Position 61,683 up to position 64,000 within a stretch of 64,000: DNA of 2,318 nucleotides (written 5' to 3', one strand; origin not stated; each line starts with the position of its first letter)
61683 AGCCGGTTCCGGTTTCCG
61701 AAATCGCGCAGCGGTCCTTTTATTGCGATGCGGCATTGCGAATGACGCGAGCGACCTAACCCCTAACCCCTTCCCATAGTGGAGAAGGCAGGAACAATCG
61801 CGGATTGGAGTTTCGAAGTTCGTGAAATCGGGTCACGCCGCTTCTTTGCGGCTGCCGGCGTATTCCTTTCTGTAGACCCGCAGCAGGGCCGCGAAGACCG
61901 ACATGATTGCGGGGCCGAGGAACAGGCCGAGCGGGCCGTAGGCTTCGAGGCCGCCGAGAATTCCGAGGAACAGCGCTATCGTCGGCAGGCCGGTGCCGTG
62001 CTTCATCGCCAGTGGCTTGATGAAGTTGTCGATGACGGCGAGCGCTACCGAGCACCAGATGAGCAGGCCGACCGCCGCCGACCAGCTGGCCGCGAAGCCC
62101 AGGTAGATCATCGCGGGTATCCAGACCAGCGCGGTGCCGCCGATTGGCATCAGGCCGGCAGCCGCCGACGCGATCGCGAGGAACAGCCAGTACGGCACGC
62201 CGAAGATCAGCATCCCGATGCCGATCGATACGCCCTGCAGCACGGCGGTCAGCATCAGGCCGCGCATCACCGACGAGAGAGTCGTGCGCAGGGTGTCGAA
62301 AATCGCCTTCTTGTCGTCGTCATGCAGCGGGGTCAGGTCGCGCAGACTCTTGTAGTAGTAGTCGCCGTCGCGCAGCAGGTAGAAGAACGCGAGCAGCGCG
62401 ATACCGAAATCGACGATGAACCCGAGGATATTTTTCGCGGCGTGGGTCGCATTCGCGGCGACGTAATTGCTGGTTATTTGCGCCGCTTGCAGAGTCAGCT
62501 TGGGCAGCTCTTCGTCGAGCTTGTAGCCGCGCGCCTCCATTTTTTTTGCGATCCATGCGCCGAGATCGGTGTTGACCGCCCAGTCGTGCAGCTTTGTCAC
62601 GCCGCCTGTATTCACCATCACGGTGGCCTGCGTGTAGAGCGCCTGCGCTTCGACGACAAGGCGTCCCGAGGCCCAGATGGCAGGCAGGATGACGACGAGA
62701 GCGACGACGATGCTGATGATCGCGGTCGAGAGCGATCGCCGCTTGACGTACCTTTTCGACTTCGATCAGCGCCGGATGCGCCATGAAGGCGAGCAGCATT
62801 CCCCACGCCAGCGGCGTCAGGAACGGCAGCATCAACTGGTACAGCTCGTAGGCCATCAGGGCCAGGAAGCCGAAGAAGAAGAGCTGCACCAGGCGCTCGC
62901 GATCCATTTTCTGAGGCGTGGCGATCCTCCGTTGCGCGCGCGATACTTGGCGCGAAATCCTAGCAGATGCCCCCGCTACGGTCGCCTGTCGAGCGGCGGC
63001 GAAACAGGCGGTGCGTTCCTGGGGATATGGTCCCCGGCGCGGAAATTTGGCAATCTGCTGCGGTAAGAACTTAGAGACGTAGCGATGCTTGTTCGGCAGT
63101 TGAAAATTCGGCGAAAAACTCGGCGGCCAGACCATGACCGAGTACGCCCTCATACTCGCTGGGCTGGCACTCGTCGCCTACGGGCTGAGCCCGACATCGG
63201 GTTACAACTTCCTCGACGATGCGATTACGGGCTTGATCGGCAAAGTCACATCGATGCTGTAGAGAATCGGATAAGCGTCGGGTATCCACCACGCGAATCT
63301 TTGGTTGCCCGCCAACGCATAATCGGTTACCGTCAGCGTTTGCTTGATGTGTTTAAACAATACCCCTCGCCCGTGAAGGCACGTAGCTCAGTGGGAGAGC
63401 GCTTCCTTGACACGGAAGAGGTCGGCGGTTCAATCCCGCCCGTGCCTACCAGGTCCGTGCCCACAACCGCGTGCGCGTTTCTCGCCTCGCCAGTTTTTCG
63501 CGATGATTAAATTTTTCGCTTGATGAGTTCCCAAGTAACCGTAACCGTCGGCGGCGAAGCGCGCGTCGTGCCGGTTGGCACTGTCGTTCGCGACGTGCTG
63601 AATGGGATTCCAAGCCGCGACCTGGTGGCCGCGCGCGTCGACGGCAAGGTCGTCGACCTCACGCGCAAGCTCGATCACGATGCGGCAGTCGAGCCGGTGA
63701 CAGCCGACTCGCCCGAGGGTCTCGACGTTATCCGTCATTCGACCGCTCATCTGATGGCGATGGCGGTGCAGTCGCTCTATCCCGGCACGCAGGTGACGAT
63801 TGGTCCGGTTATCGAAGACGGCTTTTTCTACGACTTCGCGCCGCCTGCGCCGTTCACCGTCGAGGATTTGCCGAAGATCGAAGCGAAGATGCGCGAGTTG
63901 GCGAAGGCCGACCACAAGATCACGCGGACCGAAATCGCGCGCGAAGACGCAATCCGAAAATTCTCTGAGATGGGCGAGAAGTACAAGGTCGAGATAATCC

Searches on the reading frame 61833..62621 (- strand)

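Call 41: search_protein_families(library=pfam, proteins=[window:61833-62621:-], max_evalue=0.001)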
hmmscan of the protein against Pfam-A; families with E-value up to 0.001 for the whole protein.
window:61833-62621:- (262 aa): 1 family
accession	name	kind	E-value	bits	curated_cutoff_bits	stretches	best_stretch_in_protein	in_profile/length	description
PF01594.21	AI-2E_transport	-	3.7e-42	145.1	34.3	1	35-251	110-327/327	AI-2E family transporter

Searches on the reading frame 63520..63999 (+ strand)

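Call 41: search_protein_families(library=pfam, proteins=[window:63520-63999:+], max_evalue=0.001)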
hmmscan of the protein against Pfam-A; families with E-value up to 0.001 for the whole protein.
window:63520-63999:+ (160 aa): 1 family
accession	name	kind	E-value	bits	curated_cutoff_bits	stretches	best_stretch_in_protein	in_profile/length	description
PF02824.27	TGS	-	0.00046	20.6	22.2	1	12-58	8-57/60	TGS domain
